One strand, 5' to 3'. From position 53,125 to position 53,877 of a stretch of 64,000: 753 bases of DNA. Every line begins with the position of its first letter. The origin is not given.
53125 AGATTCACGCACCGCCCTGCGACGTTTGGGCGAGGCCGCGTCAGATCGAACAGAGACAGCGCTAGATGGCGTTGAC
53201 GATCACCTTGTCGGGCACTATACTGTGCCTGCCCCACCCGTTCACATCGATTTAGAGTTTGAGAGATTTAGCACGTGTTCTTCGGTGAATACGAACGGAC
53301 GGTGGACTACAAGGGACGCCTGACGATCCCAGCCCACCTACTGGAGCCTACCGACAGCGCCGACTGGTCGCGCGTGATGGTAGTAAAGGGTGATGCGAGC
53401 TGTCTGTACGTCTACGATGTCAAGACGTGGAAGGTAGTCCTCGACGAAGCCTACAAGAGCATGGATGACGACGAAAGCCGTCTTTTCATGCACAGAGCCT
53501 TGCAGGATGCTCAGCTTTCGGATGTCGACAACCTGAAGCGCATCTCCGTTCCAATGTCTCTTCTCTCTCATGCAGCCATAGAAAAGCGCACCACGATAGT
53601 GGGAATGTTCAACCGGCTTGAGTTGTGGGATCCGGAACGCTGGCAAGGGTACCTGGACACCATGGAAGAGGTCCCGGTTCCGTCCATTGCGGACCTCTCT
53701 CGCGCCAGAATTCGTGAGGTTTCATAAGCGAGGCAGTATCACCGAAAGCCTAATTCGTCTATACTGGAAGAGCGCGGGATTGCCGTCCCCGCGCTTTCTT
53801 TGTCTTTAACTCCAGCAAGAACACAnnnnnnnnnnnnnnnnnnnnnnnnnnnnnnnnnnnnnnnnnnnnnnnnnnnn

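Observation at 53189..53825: Stand-alone mraZ with its own promoter, direct repeats in the leader and a terminator, parked upstream of mfd instead of the dcw cluster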

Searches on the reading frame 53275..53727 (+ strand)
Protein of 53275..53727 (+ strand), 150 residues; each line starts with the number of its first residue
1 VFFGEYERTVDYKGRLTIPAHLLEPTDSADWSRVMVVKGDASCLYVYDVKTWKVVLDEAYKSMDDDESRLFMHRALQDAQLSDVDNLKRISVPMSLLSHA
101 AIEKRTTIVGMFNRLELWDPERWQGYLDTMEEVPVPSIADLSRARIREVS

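Call 3: search_protein_families(library=pfam, proteins=[window:53275-53727:+], max_evalue=0.01)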
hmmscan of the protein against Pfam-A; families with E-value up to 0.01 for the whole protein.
window:53275-53727:+ (150 aa): 1 family
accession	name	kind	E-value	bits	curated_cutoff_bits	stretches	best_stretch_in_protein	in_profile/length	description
PF02381.23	MraZ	-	1.8e-26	92.3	23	2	77-133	3-59/72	MraZ protein, putative antitoxin-like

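Call 4: search_protein_families(library=ncbifam, proteins=[window:53275-53727:+], max_evalue=0.01)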
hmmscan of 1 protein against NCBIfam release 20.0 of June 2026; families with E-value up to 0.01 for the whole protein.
window:53275-53727:+ (150 aa): 6 families
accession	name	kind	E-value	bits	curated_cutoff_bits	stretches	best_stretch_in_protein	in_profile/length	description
TIGR00242.1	TIGR00242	equivalog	2.1e-25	89.4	98.35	1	1-134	1-132/144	division/cell wall cluster transcriptional repressor MraZ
NF001476.0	PRK00326.2-2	equivalog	2.5e-18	66.3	162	1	1-133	4-146/163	division/cell wall cluster transcriptional repressor MraZ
NF001482.0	PRK00326.3-4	equivalog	7.4e-17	61.5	168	1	1-127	1-141/160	division/cell wall cluster transcriptional repressor MraZ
NF001483.0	PRK00326.3-5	equivalog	1.6e-10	41.5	239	1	2-132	3-136/155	division/cell wall cluster transcriptional repressor MraZ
NF001477.0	PRK00326.2-4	equivalog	9.5e-08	32.1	162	1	1-124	3-128/155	division/cell wall cluster transcriptional repressor MraZ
NF001475.0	PRK00326.2-1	equivalog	1.6e-07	31.4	257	1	5-133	7-137/149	division/cell wall cluster transcriptional repressor MraZ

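Call 9: find_related_loci(query=window:53275-53727:+, collection=genome_contigs, flank=6000)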
Query window:53275-53727:+ (150 aa) in genome_contigs; peptide patterns used: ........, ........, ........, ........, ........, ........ (x = any residue, [..] = any of these).
335 stretches matched a pattern; 2 encode a relative of the query (tblastn E <= 1e-3); 2 distinct loci.
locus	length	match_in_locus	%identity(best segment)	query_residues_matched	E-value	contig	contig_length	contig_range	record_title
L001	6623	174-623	72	1-150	6e-77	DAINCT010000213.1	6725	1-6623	MAG TPA_asm: Chloroflexota bacterium isolate CTOTU41323 NODE_10291_length_6725_cov_4.016042, whole genome shotgun sequen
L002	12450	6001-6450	72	1-150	3e-76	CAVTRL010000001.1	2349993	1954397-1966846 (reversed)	MAG: uncultured Chloroflexia bacterium isolate MFD09603.bin.1.119 genome assembly, contig: contig_14466, whole genome sh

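Call 15: find_homologous_proteins(query=window:53275-53727:+, max_evalue=0.00001)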
Query window:53275-53727:+ (150 aa): 161 proteins with E <= 0.00001 among 176 candidates; the best 120 are listed.
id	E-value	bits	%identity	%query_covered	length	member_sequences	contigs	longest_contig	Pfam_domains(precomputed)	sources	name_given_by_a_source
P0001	1.0e-94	332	100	100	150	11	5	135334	PF02381.24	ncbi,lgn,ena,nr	ncbi:MAG TPA: hypothetical protein DEV93_05045 [Chloroflexi bacterium]|nr:hypothetical protein [Chlo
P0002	7.8e-88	310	94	100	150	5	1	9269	PF02381.24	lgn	-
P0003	9.8e-80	284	83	100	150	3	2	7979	PF02381.24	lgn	-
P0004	1.2e-79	283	84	99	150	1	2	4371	PF02381.24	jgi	jgi:MraZ protein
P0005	6.1e-77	275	80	100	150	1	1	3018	PF02381.24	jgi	jgi:MraZ protein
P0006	5.3e-75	268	76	100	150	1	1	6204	PF02381.24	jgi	jgi:MraZ protein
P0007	6.5e-75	268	79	100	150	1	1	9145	PF02381.24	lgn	-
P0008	3.7e-74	266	76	100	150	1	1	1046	PF02381.24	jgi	jgi:MraZ protein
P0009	1.7e-73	263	75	100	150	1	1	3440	PF02381.24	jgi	jgi:MraZ protein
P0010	6.3e-73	262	77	100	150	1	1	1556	PF02381.24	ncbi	-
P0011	9.4e-73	261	77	100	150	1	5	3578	PF02381.24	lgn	-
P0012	1.2e-72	261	75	100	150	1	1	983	PF02381.24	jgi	-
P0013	1.2e-72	261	73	100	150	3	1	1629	PF02381.24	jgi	jgi:MraZ protein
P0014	1.4e-72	260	76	100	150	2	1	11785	PF02381.24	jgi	-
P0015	1.6e-72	260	77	100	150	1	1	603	PF02381.24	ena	-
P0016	2.4e-72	260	77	100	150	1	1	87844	PF02381.24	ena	-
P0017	9.1e-72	258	75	100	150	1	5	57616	PF02381.24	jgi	jgi:MraZ protein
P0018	1.7e-71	257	73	100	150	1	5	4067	PF02381.24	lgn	-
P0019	1.8e-71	257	75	100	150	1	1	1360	PF02381.24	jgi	jgi:MraZ protein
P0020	2.2e-71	257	75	100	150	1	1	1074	PF02381.24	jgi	jgi:transcriptional regulator MraZ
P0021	2.6e-71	256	75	100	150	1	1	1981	PF02381.24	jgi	jgi:MraZ protein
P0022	3.1e-71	256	75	100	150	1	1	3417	PF02381.24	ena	-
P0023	4.2e-71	256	74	100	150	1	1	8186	PF02381.24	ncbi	ncbi:MAG TPA: hypothetical protein VF221_05180 [Chloroflexota bacterium]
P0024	6.0e-71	255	76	100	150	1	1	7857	PF02381.24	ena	-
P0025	6.2e-71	255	71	100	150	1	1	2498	PF02381.24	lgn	-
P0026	6.4e-71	255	75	100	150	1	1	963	PF02381.24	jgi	jgi:MraZ protein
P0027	9.9e-71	254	73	100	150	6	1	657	PF02381.24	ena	-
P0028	1.2e-70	254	73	100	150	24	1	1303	PF02381.24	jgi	jgi:transcriptional regulator MraZ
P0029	1.3e-70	254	75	100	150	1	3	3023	PF02381.24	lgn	-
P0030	1.4e-70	254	73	100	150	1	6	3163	PF02381.24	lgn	-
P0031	1.5e-70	254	74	100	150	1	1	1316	PF02381.24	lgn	-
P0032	2.5e-70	253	72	100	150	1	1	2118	PF02381.24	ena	-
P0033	3.0e-70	253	75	100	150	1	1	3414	PF02381.24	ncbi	ncbi:MAG: division/cell wall cluster transcriptional repressor MraZ [Chloroflexota bacterium]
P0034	3.1e-70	253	74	100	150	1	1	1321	PF02381.24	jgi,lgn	jgi:MraZ protein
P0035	4.0e-70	252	74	100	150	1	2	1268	PF02381.24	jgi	jgi:MraZ protein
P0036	4.3e-70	252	73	100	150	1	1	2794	PF02381.24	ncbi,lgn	-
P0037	6.0e-70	252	71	100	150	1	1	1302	PF02381.24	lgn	-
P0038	9.9e-70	251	73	100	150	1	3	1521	PF02381.24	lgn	-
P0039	1.3e-69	251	72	100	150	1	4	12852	PF02381.24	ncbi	ncbi:MAG: division/cell wall cluster transcriptional repressor MraZ [Chloroflexota bacterium]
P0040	2.2e-69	250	74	100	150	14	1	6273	PF02381.24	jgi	jgi:MraZ protein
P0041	2.3e-69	250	71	100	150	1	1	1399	PF02381.24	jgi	jgi:MraZ protein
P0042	2.4e-69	250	75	100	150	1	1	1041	PF02381.24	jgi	jgi:MraZ protein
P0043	2.6e-69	250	73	100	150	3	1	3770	PF02381.24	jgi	jgi:MraZ protein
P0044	3.1e-69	250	73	100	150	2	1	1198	PF02381.24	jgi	jgi:MraZ protein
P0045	3.3e-69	249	69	100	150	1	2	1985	PF02381.24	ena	-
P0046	3.4e-69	249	71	100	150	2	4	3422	PF02381.24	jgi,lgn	jgi:MraZ protein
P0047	4.0e-69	249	74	100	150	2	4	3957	PF02381.24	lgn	-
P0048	5.2e-69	249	73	100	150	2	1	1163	PF02381.24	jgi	jgi:MraZ protein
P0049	5.7e-69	249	72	100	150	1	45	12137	PF02381.24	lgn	-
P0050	6.9e-69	248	73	100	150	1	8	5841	PF02381.24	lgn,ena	-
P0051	7.9e-69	248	74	99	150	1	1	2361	PF02381.24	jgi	jgi:MraZ protein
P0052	9.2e-69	248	73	100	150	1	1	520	PF02381.24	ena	-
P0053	1.1e-68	248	69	100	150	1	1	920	PF02381.24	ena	-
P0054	1.2e-68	248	72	100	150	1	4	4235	PF02381.24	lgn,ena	-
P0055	1.4e-68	247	73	100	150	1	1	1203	PF02381.24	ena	-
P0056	1.5e-68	247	73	100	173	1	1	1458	PF02381.24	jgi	jgi:MraZ protein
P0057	1.5e-68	247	71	100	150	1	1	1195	PF02381.24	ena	-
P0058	1.6e-68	247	72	100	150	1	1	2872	PF02381.24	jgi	jgi:MraZ protein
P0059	1.8e-68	247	73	100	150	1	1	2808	PF02381.24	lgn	-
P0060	1.9e-68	247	71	100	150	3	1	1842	PF02381.24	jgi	jgi:MraZ protein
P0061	2.2e-68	247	83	90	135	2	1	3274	PF02381.24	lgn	-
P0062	2.4e-68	247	72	100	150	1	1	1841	PF02381.24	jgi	jgi:MraZ protein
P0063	2.6e-68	247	70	100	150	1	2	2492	PF02381.24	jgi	jgi:MraZ protein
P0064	2.9e-68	246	72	100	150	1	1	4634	PF02381.24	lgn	-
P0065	3.3e-68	246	69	100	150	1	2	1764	PF02381.24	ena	-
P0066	3.7e-68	246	72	100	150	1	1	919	PF02381.24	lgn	-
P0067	5.0e-68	246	73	100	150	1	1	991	PF02381.24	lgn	-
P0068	5.6e-68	245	71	100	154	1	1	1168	PF02381.24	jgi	jgi:MraZ protein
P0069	8.3e-68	245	71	99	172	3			PF02381.24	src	-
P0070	8.6e-68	245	72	100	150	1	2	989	PF02381.24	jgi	jgi:MraZ protein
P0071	1.0e-67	245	73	100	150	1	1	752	PF02381.24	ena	-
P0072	1.1e-67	244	69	100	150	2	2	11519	PF02381.24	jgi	jgi:MraZ protein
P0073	1.4e-67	244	69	100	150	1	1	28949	PF02381.24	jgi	jgi:MraZ protein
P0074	1.4e-67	244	72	100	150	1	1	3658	PF02381.24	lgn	-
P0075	1.5e-67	244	72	100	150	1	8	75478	PF02381.24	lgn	-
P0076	1.7e-67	244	73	100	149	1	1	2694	PF02381.24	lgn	-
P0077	1.8e-67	244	69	100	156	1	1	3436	PF02381.24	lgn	-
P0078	2.0e-67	244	71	100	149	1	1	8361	PF02381.24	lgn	-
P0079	2.3e-67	243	69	100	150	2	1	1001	PF02381.24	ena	-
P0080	2.3e-67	243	70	100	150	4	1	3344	PF02381.24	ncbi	-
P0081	2.8e-67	243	73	100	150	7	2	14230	PF02381.24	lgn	-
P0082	3.8e-67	243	69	100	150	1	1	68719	PF02381.24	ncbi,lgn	-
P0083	4.2e-67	243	69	100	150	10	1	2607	PF02381.24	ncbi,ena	-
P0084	4.3e-67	243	70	100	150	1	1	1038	PF02381.24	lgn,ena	-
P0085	4.4e-67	243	69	100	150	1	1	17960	PF02381.24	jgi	-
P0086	4.9e-67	242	68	100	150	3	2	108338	PF02381.24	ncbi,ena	-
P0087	5.0e-67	242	71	100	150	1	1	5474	PF02381.24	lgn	-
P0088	6.2e-67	242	70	100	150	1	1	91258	PF02381.24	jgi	jgi:MraZ protein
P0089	6.6e-67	242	71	100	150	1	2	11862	PF02381.24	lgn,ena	-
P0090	8.6e-67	242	72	100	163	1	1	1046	PF02381.24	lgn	-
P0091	8.7e-67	242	68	100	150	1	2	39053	PF02381.24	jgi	-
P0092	9.5e-67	241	69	100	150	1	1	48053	PF02381.24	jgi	jgi:MraZ protein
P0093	1.4e-66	241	70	100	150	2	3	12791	PF02381.24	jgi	-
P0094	1.5e-66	241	71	100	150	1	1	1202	PF02381.24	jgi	jgi:MraZ protein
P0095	2.2e-66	240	71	100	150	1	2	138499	PF02381.24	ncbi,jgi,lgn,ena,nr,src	ncbi:MAG TPA: cell division/cell wall cluster transcriptional repressor MraZ [Chloroflexota bacteriu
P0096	3.3e-66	240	68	100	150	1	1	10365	PF02381.24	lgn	-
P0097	3.3e-66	240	72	99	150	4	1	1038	PF02381.24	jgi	jgi:MraZ protein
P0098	3.5e-66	240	69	100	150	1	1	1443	PF02381.24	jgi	jgi:MraZ protein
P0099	3.9e-66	239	69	100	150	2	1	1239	PF02381.24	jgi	jgi:MraZ protein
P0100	5.4e-66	239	72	100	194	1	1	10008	PF02381.24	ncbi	ncbi:MAG: division/cell wall cluster transcriptional repressor MraZ [Chloroflexota bacterium]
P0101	7.0e-66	239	70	100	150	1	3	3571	PF02381.24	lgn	-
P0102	7.5e-66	239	67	100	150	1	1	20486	PF02381.24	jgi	-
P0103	1.2e-65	238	68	99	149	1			PF02381.24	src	-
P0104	2.2e-65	237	69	100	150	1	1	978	PF02381.24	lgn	-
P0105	2.6e-65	237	70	100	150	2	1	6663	PF02381.24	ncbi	-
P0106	3.1e-65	237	67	100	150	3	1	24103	PF02381.24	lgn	-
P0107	3.6e-65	236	70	100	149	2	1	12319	PF02381.24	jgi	-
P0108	3.7e-65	236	71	100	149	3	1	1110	PF02381.24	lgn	-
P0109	5.3e-65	236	67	100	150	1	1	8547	PF02381.24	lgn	-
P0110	5.3e-65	236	69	100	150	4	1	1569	PF02381.24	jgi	jgi:MraZ protein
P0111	5.7e-65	236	67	100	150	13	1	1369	PF02381.24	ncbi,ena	-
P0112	8.0e-65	235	69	100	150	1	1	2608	PF02381.24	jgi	-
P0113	1.3e-64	235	68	100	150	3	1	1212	PF02381.24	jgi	jgi:MraZ protein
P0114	1.9e-64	234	67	100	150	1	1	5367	PF02381.24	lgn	-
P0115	3.3e-64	233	69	100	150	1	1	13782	PF02381.24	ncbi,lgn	-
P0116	4.4e-64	233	68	100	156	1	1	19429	PF02381.24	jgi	jgi:MraZ protein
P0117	7.1e-64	232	69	100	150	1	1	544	PF02381.24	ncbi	-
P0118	2.1e-63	231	66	100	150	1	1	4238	PF02381.24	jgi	jgi:MraZ protein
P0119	2.2e-63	231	67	100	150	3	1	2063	PF02381.24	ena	-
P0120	2.0e-62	227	66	100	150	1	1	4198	PF02381.24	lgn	-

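Call 18: find_related_loci(query=A1, collection=metagenome_contigs, flank=4000)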
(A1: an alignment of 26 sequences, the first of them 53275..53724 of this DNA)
Query A1 (150 aa) in metagenome_contigs; peptide patterns used: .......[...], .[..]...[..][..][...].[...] (x = any residue, [..] = any of these).
177 stretches matched a pattern; 51 encode a relative of the query (tblastn E <= 1e-3); 51 distinct loci.
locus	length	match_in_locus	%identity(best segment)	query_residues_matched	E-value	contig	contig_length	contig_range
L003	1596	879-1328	99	1-150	2e-105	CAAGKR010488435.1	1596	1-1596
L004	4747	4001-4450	76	1-150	3e-79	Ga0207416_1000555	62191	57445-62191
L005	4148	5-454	73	1-150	2e-76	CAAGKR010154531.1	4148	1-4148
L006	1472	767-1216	72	1-150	3e-80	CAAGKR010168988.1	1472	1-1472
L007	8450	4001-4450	69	1-150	4e-74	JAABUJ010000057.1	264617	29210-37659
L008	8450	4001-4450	69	1-150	2e-73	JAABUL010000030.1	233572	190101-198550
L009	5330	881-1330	70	1-150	4e-73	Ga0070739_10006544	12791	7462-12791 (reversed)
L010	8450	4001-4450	67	1-150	5e-73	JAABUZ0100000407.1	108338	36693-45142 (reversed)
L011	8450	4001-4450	71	1-150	2e-72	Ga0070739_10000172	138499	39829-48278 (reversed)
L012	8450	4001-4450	67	1-150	7e-72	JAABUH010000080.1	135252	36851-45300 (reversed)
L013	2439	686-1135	65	1-150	3e-67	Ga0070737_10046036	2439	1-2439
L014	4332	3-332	73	41-150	5e-54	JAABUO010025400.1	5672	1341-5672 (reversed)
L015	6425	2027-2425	36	2-132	5e-25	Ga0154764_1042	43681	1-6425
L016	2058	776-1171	35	2-131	3e-22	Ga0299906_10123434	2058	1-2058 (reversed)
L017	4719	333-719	33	2-128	7e-22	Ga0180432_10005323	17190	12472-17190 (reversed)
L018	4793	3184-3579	33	2-131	2e-21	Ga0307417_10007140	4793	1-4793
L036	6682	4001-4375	33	2-124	2e-17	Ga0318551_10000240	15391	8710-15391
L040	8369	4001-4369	33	2-122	9e-17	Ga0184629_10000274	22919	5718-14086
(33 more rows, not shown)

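Call 30: find_encoding_contigs(protein=P0016, flank=10000, max_places=1)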
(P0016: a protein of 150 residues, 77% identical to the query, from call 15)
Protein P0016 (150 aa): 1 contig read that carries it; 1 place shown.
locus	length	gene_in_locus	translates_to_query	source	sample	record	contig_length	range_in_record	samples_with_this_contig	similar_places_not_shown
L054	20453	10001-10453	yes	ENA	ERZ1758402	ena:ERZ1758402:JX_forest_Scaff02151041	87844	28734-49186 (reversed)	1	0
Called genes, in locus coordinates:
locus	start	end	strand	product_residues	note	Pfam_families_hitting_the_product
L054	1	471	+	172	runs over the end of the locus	PF14803:Zn_ribbon_Nudix, PF00293:NUDIX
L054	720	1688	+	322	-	PF02729:OTCace_N, PF00185:OTCace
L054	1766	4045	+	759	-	PF00270:DEAD, PF00271:Helicase_C, PF22982:WHD_HRQ1, PF09369:MZB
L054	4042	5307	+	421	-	PF13482:RNase_H_2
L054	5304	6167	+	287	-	PF00483:NTP_transferase, PF12804:NTP_transf_3 (weak)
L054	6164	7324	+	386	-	PF02595:Gly_kinase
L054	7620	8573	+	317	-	PF02881:SRP54_N, PF25199:nSTAND_NTPase5 (weak), PF00448:SRP54, PF13604:AAA_30 (weak)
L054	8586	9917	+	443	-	PF02881:SRP54_N, PF01656:CbiA (faint), PF06414:Zeta_toxin, PF13401:AAA_22 (weak), PF00448:SRP54, PF02978:SRP_SPB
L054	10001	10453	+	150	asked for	PF02381:MraZ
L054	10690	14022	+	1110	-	PF17757:UvrB_inter, PF02559:CarD_TRCF_RID, PF00270:DEAD, PF00271:Helicase_C, PF03461:TRCF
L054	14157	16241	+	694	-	PF01751:Toprim, PF01131:Topoisom_bac, PF01396:Zn_ribbon_Top1, PF24029:DUF7340 (faint), PF01396:Zn_ribbon_Top1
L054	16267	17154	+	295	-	PF02899:Phage_int_SAM_1, PF00589:Phage_integrase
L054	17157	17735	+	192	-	PF00227:Proteasome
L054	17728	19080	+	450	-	PF00004:AAA (weak), PF07724:AAA_2 (weak), PF13401:AAA_22 (faint), PF13671:AAA_33, PF07724:AAA_2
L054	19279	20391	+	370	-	PF00318:Ribosomal_S2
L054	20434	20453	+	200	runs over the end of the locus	PF25025:EF-Ts_N (weak), PF00889:EF_TS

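Call 31: find_encoding_contigs(protein=P0088, flank=10000, max_places=1)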
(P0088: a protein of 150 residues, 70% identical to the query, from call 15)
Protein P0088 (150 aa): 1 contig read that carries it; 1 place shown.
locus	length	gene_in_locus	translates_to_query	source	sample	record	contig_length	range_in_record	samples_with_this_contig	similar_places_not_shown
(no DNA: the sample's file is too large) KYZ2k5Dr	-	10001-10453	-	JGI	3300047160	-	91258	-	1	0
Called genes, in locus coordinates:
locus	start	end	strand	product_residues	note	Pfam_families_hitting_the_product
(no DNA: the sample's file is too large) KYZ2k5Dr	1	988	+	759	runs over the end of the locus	PF00270:DEAD, PF04851:ResIII (weak), PF00271:Helicase_C, PF22982:WHD_HRQ1, PF09369:MZB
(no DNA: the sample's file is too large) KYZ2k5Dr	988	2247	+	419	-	PF13482:RNase_H_2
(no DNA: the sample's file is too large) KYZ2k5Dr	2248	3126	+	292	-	PF00483:NTP_transferase, PF12804:NTP_transf_3 (faint)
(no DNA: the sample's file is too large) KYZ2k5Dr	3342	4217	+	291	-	PF11258:DUF3048, PF17479:DUF3048_C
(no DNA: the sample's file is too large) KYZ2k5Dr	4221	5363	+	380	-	PF02595:Gly_kinase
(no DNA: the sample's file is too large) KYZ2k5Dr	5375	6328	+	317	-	PF02881:SRP54_N, PF13401:AAA_22 (faint), PF13191:AAA_16 (weak), PF00448:SRP54, PF13604:AAA_30 (weak)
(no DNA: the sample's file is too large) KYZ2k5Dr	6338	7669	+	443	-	PF02881:SRP54_N, PF01656:CbiA (faint), PF06414:Zeta_toxin (weak), PF13401:AAA_22 (weak), PF00448:SRP54, PF02978:SRP_SPB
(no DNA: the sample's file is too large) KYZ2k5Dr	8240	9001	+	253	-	-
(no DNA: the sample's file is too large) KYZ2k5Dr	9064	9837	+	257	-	-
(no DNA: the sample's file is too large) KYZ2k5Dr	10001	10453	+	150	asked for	PF02381:MraZ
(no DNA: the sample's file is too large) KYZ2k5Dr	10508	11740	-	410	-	-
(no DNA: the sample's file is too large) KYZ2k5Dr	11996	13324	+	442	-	-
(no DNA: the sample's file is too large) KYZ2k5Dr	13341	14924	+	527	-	-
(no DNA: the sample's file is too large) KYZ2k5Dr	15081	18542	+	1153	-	PF17757:UvrB_inter, PF02559:CarD_TRCF_RID, PF00270:DEAD, PF04851:ResIII, PF00271:Helicase_C, PF03461:TRCF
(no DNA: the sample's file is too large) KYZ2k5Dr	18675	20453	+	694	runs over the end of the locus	PF01751:Toprim, PF01131:Topoisom_bac, PF01396:Zn_ribbon_Top1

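Call 32: find_encoding_contigs(protein=P0075, flank=10000, max_places=1)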
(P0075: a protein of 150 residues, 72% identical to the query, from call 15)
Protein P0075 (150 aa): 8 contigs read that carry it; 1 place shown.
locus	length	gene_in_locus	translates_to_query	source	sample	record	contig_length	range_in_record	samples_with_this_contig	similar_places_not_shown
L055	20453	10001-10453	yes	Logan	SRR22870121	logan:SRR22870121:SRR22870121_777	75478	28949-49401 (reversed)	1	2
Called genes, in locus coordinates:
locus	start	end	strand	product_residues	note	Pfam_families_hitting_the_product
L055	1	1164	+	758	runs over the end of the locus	PF00270:DEAD, PF04851:ResIII (weak), PF00271:Helicase_C, PF22982:WHD_HRQ1, PF09369:MZB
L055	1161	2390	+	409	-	PF13482:RNase_H_2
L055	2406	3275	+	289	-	PF00483:NTP_transferase, PF12804:NTP_transf_3 (weak)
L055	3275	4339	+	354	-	PF11258:DUF3048, PF17479:DUF3048_C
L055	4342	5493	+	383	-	PF02595:Gly_kinase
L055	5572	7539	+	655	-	PF16177:ACAS_N, PF00501:AMP-binding, PF13193:AMP-binding_C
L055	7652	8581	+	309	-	PF02881:SRP54_N, PF13604:AAA_30, PF00448:SRP54, PF01656:CbiA (faint)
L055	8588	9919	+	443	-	PF02881:SRP54_N, PF06414:Zeta_toxin (weak), PF13401:AAA_22 (weak), PF00448:SRP54, PF02978:SRP_SPB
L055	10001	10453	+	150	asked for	PF02381:MraZ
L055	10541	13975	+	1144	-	PF17757:UvrB_inter, PF02559:CarD_TRCF_RID, PF00270:DEAD, PF04851:ResIII, PF00271:Helicase_C, PF03461:TRCF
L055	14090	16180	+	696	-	PF01751:Toprim, PF01131:Topoisom_bac, PF01396:Zn_ribbon_Top1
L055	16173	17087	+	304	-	PF02899:Phage_int_SAM_1, PF00589:Phage_integrase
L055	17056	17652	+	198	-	PF00227:Proteasome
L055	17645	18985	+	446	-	PF13401:AAA_22 (faint), PF07724:AAA_2, PF00004:AAA (weak)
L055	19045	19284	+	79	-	-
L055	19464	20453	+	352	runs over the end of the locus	PF00318:Ribosomal_S2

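Call 36: find_encoding_contigs(protein=P0120, flank=4000, max_places=1)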
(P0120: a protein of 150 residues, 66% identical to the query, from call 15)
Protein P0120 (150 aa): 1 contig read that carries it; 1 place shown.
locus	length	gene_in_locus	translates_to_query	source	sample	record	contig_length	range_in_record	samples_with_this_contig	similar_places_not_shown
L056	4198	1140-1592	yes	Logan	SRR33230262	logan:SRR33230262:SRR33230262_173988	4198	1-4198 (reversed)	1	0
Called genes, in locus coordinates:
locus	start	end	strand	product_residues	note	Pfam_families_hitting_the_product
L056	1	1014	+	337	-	?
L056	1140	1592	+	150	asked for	PF02381:MraZ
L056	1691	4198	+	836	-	?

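Call 37: find_encoding_contigs(protein=P0118, flank=4000, max_places=1)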
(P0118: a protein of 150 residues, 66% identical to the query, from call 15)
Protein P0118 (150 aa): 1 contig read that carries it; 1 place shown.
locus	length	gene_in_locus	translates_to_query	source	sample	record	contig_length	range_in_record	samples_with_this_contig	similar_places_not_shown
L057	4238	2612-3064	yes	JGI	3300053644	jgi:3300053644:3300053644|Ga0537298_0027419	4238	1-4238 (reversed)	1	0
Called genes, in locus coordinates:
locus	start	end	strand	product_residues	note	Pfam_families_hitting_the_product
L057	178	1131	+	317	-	PF02881:SRP54_N, PF00448:SRP54, PF13604:AAA_30 (weak)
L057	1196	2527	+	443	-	PF02881:SRP54_N, PF06414:Zeta_toxin (weak), PF00448:SRP54, PF13401:AAA_22 (weak), PF02978:SRP_SPB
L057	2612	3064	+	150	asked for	PF02381:MraZ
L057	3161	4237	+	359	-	?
